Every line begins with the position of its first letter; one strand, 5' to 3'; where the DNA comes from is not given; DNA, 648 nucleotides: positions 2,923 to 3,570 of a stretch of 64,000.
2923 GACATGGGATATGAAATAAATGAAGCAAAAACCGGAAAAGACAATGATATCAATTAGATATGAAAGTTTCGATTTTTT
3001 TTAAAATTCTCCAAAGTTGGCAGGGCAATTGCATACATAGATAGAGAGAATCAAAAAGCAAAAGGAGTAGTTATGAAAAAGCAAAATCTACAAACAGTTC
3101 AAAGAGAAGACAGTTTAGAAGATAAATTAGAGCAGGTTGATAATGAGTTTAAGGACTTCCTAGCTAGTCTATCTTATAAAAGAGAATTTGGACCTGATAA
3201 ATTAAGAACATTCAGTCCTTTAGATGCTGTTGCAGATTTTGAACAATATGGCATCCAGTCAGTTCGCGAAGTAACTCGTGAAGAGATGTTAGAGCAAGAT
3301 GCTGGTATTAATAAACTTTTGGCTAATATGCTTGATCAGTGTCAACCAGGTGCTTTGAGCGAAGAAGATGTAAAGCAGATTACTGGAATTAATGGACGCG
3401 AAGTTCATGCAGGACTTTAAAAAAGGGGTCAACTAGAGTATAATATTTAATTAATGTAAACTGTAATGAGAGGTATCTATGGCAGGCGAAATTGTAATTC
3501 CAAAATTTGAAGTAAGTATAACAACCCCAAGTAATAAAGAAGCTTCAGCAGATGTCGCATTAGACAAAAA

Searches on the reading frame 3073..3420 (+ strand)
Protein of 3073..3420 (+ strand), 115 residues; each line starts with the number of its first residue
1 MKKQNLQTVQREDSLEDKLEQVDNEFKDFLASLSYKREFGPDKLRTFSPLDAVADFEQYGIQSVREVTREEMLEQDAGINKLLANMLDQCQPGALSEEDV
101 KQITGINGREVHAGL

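Call 17: search_protein_families(library=pfam, proteins=[window:3073-3420:+], max_evalue=0.01)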
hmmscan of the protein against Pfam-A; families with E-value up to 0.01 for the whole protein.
window:3073-3420:+ (115 aa): 0 families

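Call 30: find_homologous_proteins(query=window:3073-3420:+, max_evalue=0.001)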
Query window:3073-3420:+ (115 aa): 42 proteins with E <= 0.001 among 47 candidates.
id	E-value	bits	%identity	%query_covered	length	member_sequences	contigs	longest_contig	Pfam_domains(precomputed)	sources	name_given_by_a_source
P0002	1.1e-67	243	100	100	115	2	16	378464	-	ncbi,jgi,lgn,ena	-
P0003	2.6e-43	165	66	100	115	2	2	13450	-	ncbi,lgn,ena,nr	ncbi:MAG: hypothetical protein ABII18_13910 [bacterium]|nr:hypothetical protein [bacterium]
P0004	2.2e-40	155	66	100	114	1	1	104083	-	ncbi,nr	ncbi:MAG: hypothetical protein HQM16_00860 [Deltaproteobacteria bacterium]|nr:hypothetical protein [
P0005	7.9e-40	153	65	100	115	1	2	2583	-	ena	-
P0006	3.3e-38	148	65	97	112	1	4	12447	-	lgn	-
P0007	2.3e-37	146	63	98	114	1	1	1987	-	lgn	-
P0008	2.6e-37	145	65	96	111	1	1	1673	-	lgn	-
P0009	6.1e-37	144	68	89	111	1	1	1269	-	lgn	-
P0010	2.7e-35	139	60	98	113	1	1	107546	-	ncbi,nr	ncbi:hypothetical protein BVY03_03900 [bacterium K02(2017)]|nr:hypothetical protein BVY03_03900 [bac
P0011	5.0e-35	138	60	94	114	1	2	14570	-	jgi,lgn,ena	-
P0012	1.8e-34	136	58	96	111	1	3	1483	-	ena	-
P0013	5.4e-34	135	62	89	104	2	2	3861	-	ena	-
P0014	1.4e-33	133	61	97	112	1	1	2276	-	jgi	-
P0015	2.3e-33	133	65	89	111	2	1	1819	-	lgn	-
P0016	5.1e-33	132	57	92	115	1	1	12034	-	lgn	-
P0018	1.6e-32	130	55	96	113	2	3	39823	-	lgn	-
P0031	2.4e-28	117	51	89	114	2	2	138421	-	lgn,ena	-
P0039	9.3e-26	108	50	87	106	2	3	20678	-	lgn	-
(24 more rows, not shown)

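Call 31: find_encoding_contigs(protein=P0004, flank=10000, max_places=1)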
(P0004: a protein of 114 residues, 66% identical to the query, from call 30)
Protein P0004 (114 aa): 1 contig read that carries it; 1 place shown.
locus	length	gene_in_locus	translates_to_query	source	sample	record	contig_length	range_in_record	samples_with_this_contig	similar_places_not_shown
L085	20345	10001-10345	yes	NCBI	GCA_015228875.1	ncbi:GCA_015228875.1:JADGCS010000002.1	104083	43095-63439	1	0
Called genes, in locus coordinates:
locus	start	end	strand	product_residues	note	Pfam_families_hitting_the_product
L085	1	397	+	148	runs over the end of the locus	PF01797:Y1_Tnp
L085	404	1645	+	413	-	PF14236:DruA, PF13808:DDE_Tnp_1_assoc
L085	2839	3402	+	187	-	PF04191:PEMT, PF04140:ICMT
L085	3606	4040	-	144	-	-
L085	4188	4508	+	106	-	PF02617:ClpS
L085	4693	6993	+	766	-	PF02861:Clp_N, PF13191:AAA_16 (weak), PF00004:AAA, PF17871:AAA_lid_9, PF07724:AAA_2, PF00004:AAA, PF07728:AAA_5, PF10431:ClpB_D2-small, +9 more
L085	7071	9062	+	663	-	PF25062:ARM_TT21_N (faint), PF13174:TPR_6 (faint), PF13424:TPR_12 (faint), PF07719:TPR_2 (faint), PF13431:TPR_17 (faint), PF13371:TPR_9 (weak), PF13432:TPR_16 (weak), PF14559:TPR_19 (weak), +6 more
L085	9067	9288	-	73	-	-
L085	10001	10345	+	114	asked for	-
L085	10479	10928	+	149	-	-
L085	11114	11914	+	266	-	PF08032:SpoU_sub_bind, PF00588:SpoU_methylase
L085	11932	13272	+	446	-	PF02881:SRP54_N, PF13401:AAA_22 (faint), PF00448:SRP54, PF01656:CbiA (weak), PF02978:SRP_SPB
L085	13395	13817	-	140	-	-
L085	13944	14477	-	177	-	PF19502:DUF6036 (weak)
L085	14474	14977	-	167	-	PF01381:HTH_3, PF12844:HTH_19 (faint), PF13560:HTH_31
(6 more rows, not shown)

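Call 32: find_encoding_contigs(protein=P0010, flank=10000, max_places=1)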
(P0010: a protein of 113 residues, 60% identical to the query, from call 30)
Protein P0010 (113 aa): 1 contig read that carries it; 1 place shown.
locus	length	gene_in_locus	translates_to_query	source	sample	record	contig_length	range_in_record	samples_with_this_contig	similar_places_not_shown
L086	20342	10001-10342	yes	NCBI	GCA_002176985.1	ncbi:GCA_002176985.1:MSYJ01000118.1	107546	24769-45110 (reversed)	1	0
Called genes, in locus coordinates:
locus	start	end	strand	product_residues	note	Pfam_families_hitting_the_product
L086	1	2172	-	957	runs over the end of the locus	-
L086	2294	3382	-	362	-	PF13519:VWA_2 (weak)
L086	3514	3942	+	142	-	-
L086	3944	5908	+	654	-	PF13174:TPR_6 (faint), PF13424:TPR_12 (faint), PF00515:TPR_1, PF07719:TPR_2 (weak), PF12895:ANAPC3 (faint), PF13181:TPR_8 (faint), PF13414:TPR_11, PF00515:TPR_1 (weak), +5 more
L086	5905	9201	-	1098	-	PF17164:DUF5122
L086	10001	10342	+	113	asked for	-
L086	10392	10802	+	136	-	-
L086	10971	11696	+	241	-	PF08032:SpoU_sub_bind, PF00588:SpoU_methylase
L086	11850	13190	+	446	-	PF02881:SRP54_N, PF13401:AAA_22 (weak), PF00448:SRP54, PF01656:CbiA (weak), PF02978:SRP_SPB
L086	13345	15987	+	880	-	-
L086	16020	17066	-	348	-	PF01625:PMSR, PF01641:SelR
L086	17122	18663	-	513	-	-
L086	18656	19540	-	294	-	PF14394:DUF4423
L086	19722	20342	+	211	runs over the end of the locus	PF14378:PAP2_3, PF01569:PAP2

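Call 33: find_encoding_contigs(protein=P0003, flank=10000, max_places=1)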
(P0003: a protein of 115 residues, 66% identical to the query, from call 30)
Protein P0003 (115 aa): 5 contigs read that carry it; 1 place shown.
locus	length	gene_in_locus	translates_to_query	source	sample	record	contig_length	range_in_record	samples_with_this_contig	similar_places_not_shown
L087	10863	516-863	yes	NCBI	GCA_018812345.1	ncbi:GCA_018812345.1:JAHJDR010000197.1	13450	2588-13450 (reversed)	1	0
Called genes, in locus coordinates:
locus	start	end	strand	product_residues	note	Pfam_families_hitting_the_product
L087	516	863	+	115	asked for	-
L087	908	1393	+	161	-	-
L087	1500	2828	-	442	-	PF01565:FAD_binding_4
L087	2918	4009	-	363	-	PF00365:PFK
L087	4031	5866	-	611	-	PF00512:HisKA, PF02518:HATPase_c, PF13589:HATPase_c_3 (weak)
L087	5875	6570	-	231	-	PF00072:Response_reg, PF00486:Trans_reg_C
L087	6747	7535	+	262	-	PF08032:SpoU_sub_bind, PF00588:SpoU_methylase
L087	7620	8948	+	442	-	PF02881:SRP54_N, PF13401:AAA_22 (weak), PF00448:SRP54, PF01656:CbiA (weak), PF02978:SRP_SPB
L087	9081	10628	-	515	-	-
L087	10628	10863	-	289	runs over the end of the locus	PF14394:DUF4423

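Call 35: find_encoding_contigs(protein=P0031, flank=10000, max_places=1)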
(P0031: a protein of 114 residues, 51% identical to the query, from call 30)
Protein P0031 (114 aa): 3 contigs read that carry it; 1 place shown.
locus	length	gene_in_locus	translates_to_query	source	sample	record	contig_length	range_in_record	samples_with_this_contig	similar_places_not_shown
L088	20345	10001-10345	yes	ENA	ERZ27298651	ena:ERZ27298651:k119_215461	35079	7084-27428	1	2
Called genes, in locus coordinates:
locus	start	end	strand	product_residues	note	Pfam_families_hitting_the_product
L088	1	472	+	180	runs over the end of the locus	PF00347:Ribosomal_L6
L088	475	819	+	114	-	PF00861:Ribosomal_L18p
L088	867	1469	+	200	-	PF00333:Ribosomal_S5, PF03719:Ribosomal_S5_C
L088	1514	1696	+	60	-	PF00327:Ribosomal_L30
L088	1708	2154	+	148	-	PF00828:Ribosomal_L27A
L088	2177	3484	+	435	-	PF00344:SecY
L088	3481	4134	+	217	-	PF00406:ADK, PF13207:AAA_17, PF13238:AAA_18 (weak), PF17213:Hydin_ADK (faint), PF05191:ADK_lid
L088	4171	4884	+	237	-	PF00557:Peptidase_M24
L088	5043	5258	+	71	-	PF01176:eIF-1a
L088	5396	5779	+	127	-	PF00416:Ribosomal_S13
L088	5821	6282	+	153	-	PF00411:Ribosomal_S11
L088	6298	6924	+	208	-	PF00163:Ribosomal_S4, PF01479:S4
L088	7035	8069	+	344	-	PF01193:RNA_pol_L, PF01000:RNA_pol_A_bac, PF03118:RNA_pol_A_CTD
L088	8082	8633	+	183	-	PF01196:Ribosomal_L17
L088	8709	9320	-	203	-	PF07281:INSIG (weak)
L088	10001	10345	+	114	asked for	-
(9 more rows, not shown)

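Call 36: find_encoding_contigs(protein=P0018, flank=10000, max_places=1)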
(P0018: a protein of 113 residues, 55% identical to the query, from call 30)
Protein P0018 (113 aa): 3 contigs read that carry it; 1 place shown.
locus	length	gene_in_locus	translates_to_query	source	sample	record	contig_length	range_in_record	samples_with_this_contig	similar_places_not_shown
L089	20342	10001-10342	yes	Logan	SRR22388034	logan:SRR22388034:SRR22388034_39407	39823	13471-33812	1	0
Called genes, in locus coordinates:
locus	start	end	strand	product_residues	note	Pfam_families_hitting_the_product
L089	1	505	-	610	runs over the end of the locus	PF00092:VWA, PF13519:VWA_2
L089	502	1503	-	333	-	PF00092:VWA, PF13519:VWA_2, PF06707:DUF1194 (weak)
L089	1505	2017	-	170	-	-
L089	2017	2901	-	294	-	PF01882:DUF58, PF13519:VWA_2 (weak)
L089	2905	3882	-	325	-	PF20030:bpMoxR, PF07726:AAA_3, PF07728:AAA_5, PF17863:AAA_lid_2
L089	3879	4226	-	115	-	PF00355:Rieske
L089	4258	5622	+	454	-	PF03448:MgtE_N, PF00571:CBS, PF01769:MgtE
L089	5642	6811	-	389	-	PF01264:Chorismate_synt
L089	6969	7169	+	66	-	-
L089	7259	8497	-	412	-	PF07690:MFS_1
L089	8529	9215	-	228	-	PF01022:HTH_5, PF12840:HTH_20, PF24033:DUF7342 (weak), PF00581:Rhodanese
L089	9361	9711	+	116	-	PF02635:DsrE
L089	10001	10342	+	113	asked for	-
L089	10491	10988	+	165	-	-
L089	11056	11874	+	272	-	PF08032:SpoU_sub_bind, PF00588:SpoU_methylase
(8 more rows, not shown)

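Call 37: find_encoding_contigs(protein=P0039, flank=10000, max_places=1)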
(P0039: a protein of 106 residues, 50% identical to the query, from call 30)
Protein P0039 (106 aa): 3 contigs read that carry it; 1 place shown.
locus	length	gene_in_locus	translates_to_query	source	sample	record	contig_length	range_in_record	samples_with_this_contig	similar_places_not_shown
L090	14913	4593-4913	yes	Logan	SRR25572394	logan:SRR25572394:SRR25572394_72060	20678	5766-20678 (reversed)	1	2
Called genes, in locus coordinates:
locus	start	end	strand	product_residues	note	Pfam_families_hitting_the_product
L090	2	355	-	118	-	?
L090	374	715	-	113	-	PF00355:Rieske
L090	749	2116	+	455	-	PF03448:MgtE_N, PF00571:CBS, PF01769:MgtE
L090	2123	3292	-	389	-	PF01264:Chorismate_synt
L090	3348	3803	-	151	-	PF03330:DPBB_1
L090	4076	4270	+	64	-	-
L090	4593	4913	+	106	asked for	-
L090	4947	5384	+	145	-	-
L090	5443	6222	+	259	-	PF08032:SpoU_sub_bind, PF00588:SpoU_methylase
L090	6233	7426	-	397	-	PF13173:AAA_14, PF13635:DUF4143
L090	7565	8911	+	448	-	PF02881:SRP54_N, PF13401:AAA_22 (weak), PF00448:SRP54, PF01656:CbiA (weak), PF02978:SRP_SPB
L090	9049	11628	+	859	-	PF02861:Clp_N, PF23569:NBD_SMAX1, PF00004:AAA, PF17871:AAA_lid_9, PF00004:AAA, PF07724:AAA_2, PF07728:AAA_5, PF10431:ClpB_D2-small, +7 more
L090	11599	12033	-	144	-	-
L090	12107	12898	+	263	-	PF05951:Peptidase_M15_2, PF08291:Peptidase_M15_3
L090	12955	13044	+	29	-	-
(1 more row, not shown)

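Call 56: search_protein_families(library=ncbifam, proteins=[window:3073-3420:+], max_evalue=1)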
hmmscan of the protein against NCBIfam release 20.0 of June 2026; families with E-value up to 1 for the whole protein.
window:3073-3420:+ (115 aa): 0 families
